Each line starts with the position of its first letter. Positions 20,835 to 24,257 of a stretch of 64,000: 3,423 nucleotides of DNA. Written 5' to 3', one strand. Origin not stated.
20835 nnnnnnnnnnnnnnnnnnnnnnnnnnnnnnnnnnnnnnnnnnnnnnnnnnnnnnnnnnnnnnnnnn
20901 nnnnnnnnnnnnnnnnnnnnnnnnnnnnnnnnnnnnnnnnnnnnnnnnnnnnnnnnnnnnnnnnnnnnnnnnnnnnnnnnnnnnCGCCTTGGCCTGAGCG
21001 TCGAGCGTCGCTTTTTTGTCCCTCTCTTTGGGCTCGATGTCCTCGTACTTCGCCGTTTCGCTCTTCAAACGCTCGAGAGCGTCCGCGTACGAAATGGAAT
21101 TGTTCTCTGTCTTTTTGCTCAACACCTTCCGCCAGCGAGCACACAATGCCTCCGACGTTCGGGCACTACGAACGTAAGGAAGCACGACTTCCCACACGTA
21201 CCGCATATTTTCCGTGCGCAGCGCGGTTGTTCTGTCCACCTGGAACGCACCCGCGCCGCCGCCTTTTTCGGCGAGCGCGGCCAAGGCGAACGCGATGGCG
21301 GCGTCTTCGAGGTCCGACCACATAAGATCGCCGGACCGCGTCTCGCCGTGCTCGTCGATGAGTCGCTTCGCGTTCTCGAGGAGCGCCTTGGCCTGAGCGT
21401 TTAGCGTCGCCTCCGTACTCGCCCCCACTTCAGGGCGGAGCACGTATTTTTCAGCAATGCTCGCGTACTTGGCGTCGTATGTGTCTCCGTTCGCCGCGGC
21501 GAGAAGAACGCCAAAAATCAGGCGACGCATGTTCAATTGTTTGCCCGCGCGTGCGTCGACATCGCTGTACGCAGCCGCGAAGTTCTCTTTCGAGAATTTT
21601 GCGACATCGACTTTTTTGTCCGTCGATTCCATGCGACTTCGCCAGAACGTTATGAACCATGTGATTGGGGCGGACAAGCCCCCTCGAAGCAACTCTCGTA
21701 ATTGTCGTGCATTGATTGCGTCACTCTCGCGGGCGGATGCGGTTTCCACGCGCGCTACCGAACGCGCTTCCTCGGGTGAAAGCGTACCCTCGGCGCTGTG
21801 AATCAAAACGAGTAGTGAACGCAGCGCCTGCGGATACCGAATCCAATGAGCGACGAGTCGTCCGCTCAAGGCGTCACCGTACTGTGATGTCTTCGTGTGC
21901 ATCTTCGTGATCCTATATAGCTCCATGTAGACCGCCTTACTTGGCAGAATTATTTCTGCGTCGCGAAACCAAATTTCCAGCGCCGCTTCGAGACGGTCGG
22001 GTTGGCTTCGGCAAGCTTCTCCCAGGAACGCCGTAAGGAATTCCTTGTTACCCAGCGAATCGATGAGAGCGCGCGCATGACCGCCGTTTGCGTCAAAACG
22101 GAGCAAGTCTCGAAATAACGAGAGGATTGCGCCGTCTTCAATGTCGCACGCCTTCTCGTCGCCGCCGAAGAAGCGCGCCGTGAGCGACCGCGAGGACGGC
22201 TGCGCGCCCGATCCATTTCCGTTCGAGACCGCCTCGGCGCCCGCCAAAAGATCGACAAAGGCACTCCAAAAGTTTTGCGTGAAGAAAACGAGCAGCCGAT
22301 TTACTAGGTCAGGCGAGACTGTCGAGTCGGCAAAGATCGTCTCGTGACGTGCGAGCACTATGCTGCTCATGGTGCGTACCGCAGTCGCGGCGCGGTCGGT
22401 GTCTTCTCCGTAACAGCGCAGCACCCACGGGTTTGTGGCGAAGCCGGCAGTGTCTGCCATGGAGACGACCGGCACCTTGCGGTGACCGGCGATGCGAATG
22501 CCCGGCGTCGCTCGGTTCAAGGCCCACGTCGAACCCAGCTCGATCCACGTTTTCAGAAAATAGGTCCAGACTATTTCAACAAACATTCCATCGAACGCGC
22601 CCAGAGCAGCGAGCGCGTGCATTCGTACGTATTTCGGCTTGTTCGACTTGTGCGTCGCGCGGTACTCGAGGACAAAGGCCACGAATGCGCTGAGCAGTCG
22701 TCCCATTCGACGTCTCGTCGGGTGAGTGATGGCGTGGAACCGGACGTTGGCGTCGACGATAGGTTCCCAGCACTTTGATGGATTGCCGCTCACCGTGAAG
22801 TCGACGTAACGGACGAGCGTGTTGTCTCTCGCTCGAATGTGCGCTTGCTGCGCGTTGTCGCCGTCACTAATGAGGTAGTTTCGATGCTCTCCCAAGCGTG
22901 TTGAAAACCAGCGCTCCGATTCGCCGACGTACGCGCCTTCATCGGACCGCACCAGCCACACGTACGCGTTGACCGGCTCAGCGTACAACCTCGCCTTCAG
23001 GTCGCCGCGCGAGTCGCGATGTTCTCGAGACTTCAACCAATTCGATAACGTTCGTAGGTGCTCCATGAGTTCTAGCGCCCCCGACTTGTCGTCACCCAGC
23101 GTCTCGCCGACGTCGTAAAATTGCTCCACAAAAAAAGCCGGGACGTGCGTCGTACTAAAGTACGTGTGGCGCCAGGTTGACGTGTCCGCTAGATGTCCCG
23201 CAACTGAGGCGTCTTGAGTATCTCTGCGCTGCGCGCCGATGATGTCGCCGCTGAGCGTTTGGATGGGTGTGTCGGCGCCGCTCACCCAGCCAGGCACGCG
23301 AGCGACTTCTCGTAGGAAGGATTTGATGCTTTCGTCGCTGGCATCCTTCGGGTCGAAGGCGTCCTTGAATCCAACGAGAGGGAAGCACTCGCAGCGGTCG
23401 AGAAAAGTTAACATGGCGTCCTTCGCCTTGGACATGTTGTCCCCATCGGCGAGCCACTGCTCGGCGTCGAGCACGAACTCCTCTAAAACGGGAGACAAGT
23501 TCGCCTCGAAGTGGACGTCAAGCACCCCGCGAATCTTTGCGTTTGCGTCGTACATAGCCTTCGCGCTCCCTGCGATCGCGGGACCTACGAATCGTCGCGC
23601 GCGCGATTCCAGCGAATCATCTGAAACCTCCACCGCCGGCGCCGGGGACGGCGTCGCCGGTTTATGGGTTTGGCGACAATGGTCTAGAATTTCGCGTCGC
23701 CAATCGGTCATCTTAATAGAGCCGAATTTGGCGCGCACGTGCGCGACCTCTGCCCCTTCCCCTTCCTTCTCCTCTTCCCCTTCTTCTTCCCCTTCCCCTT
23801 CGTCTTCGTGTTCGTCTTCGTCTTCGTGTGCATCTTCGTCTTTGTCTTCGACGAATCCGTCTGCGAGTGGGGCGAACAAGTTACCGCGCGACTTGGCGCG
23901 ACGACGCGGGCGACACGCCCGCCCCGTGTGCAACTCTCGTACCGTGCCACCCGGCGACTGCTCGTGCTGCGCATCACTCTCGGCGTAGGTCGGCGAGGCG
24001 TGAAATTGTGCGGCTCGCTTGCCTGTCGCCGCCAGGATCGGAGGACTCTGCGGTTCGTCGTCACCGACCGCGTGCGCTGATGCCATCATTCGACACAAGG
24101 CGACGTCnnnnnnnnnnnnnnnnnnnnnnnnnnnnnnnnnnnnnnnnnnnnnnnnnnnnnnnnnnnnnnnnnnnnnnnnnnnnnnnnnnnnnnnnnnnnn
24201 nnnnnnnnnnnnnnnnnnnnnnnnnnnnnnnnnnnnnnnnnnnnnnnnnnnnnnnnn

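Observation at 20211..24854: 1547-aa OTU-protease protein carrying three nearly identical 399-bp in-frame tandem repeats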

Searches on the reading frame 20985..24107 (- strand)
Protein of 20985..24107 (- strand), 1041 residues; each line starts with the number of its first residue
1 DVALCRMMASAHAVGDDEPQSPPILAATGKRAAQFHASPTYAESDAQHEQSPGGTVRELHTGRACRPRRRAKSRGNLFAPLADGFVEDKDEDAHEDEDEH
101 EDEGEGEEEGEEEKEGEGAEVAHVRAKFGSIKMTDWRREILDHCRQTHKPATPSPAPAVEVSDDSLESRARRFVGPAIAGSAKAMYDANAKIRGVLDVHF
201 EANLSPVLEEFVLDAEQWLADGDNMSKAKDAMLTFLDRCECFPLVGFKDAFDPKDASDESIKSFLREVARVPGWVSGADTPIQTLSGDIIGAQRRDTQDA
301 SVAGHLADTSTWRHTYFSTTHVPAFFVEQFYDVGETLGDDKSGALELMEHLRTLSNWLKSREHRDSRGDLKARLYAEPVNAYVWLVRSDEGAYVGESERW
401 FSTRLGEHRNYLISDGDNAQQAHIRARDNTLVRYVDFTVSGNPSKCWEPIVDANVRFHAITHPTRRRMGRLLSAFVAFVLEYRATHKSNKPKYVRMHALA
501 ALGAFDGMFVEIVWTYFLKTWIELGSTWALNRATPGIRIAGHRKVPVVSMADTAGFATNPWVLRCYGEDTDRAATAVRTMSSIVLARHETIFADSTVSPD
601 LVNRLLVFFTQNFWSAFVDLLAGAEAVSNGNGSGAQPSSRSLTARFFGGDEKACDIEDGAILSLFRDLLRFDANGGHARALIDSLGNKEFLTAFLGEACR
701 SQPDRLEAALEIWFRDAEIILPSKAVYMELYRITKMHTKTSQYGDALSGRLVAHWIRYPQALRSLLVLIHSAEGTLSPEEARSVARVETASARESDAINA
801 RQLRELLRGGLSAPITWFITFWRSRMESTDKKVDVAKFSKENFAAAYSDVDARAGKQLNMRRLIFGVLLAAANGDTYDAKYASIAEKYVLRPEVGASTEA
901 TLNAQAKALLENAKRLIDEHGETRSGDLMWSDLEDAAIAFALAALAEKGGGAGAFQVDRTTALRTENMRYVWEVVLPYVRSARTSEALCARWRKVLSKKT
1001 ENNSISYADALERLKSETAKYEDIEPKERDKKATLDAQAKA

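Call 27: search_protein_representatives(alignment_id=A2)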
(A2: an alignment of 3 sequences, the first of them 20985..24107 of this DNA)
Query: 3 sequences, 1130 profile positions. Proteins with E-value up to 0.001 (for the whole library): 12; up to 1e-10: 8; up to 1e-30: 4. The best 12 are listed.
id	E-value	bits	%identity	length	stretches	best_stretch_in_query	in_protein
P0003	0.0e+00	2284.7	-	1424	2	6-1128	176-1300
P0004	1.6e-63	231.6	-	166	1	915-1039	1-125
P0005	1.3e-39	152.4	-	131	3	988-1045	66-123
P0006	2.3e-37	145.0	-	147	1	36-164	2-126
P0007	6.4e-23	97.2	-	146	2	989-1102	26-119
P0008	2.2e-22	95.4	-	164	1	983-1113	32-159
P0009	2.2e-21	92.1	-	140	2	988-1077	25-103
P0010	8.7e-14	66.9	-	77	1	623-697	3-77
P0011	7.6e-07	43.9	-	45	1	950-992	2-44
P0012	2.6e-05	38.9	-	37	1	517-550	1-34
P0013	3.0e-05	38.7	-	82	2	1098-1130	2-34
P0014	5.2e-05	37.9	-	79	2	1098-1129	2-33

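Call 45: predict_structure(alignment_id=A2)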
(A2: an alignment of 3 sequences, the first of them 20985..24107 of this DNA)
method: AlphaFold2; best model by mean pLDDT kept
length: 1041 residues; sequences in the alignment: 3
mean_pLDDT: 30.9   pTM: 0.26
mean pLDDT of the five models: 30.9, 30.8, 29.6, 26.8, 26.2
residues with pLDDT >= 90: 0; 70-90: 0; 50-70: 36; < 50: 1005
segments of 3 or more residues with pLDDT < 50: 1-200, 208-217, 236-568, 570-990, 995-1008, 1020-1034, 1036-1041
pLDDT, mean of each block of 10 residues (from residue 1): 24 25 25 22 22 25 26 23 25 28 33 31 27 29 28 22 22 24 31 40 51 47 58 46 26 37 39 25 21 21 23 22 24 24 28 30 25 23 20 21 22 23 22 21 21 22 27 37 34 30 37 35 26 22 22 35 44 47 43 40 41 36 29 24 27 25 29 29 31 29 31 28 27 26 26 32 35 29 24 26 31 33 31 33 34 30 36 30 27 26 37 44 33 41 42 30 38 42 41 44 44 53 35 44 36
secondary structure, 60 per line:
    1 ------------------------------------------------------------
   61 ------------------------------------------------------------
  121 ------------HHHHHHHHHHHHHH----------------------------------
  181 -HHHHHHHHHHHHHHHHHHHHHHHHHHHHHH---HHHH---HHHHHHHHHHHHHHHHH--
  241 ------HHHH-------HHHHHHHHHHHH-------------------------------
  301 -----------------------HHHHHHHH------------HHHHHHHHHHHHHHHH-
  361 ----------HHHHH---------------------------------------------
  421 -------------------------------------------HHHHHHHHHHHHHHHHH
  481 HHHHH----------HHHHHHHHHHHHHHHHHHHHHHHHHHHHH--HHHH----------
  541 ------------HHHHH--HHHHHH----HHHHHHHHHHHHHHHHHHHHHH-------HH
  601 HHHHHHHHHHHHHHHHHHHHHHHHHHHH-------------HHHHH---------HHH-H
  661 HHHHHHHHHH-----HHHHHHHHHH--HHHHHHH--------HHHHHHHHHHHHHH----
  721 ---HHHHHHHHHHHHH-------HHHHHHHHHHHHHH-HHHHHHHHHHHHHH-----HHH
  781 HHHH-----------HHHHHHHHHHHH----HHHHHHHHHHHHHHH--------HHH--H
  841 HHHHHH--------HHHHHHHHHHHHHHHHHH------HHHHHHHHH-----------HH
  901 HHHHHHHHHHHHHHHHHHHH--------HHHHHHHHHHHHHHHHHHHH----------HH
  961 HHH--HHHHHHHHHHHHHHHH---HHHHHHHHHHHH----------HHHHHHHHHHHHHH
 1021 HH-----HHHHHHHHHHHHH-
elements in order (helices of 4 or more, strands of 3 or more residues): H133-146 H182-211 H215-218 H222-238 H247-250 H258-269 H324-331 H344-359 H371-375 H464-485 H496-524 H527-530 H553-557 H560-565 H570-591 H599-628 H642-646 H660-670 H676-685 H688-694 H703-716 H724-736 H744-757 H759-772 H778-784 H796-807 H812-826 H840-846 H855-872 H879-887 H899-920 H929-948 H959-963 H966-981 H985-996 H1007-1022 H1028-1040

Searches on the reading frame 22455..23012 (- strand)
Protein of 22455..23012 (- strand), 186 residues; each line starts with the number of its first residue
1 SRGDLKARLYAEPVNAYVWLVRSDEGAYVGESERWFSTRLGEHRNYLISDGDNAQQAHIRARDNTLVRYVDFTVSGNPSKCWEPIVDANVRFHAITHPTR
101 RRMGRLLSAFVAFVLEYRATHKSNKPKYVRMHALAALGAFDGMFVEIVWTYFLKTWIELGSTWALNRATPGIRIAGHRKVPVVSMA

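Call 70: search_solved_structures(query=A6, max_evalue=10, show_alignments=3)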
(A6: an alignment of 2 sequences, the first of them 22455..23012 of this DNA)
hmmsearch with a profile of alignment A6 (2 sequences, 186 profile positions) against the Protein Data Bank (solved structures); distinct sequences matched with E-value up to 10: 0.

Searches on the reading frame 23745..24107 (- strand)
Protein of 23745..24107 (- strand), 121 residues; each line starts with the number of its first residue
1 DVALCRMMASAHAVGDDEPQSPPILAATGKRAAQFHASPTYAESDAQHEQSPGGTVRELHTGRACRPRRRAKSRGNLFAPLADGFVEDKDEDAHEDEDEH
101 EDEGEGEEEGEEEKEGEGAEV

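Call 96: search_protein_families(library=pfam, proteins=[window:23745-24107:-], max_evalue=1)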
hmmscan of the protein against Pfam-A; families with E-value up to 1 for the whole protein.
window:23745-24107:- (121 aa): 2 families
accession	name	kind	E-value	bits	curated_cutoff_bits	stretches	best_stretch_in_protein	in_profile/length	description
PF06524.17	NOA36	-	0.17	11.6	32.6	1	87-114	274-302/306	NOA36 protein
PF09184.16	PPP4R2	-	0.18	11.8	27.4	1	58-115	244-280/282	PPP4R2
